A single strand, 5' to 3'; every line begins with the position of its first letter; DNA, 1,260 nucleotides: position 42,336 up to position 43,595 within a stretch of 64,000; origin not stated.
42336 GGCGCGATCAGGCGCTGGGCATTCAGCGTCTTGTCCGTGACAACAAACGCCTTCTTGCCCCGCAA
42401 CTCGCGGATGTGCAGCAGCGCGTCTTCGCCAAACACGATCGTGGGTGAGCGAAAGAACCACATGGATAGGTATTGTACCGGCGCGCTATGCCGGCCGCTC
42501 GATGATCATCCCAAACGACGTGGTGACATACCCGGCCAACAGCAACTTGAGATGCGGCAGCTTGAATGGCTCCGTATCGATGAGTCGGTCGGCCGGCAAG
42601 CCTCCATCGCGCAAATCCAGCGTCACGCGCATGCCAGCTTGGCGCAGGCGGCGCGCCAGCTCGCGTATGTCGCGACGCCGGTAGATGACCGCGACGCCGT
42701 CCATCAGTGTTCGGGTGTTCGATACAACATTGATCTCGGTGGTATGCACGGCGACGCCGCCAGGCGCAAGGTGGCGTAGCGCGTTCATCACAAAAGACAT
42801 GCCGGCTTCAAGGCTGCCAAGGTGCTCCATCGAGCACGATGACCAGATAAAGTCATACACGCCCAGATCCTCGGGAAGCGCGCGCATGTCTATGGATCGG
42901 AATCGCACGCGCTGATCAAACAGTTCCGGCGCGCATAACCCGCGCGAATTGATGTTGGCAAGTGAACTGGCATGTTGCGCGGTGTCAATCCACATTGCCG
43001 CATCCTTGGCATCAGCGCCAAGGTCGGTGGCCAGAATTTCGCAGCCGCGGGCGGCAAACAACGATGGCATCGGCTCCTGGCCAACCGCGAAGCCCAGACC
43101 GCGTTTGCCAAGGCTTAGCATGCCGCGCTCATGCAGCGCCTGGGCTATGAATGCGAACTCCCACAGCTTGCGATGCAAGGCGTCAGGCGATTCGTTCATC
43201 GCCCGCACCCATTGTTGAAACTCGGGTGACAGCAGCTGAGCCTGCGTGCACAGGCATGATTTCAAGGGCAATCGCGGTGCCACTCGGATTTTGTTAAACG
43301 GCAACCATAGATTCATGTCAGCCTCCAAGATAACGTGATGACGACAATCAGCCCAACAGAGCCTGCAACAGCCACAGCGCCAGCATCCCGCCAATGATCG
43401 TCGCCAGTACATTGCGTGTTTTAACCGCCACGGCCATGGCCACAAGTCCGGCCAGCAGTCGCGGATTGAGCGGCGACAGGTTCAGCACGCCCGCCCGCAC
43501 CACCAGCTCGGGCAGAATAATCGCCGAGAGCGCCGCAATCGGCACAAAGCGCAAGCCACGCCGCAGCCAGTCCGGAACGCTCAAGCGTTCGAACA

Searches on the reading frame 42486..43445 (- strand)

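Call 5: search_protein_families(library=pfam, proteins=[window:42486-43445:-], max_evalue=0.01)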
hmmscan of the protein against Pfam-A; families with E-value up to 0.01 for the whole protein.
window:42486-43445:- (319 aa): 3 families
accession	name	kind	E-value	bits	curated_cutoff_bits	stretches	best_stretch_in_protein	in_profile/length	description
PF13489.12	Methyltransf_23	-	2.4e-05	24.6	27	1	99-274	8-161/164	Methyltransferase domain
PF08241.18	Methyltransf_11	-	0.00065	20.7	21.2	1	165-233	43-94/95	Methyltransferase domain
PF13649.12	Methyltransf_25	-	0.00093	20.3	27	1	175-230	46-97/97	Methyltransferase domain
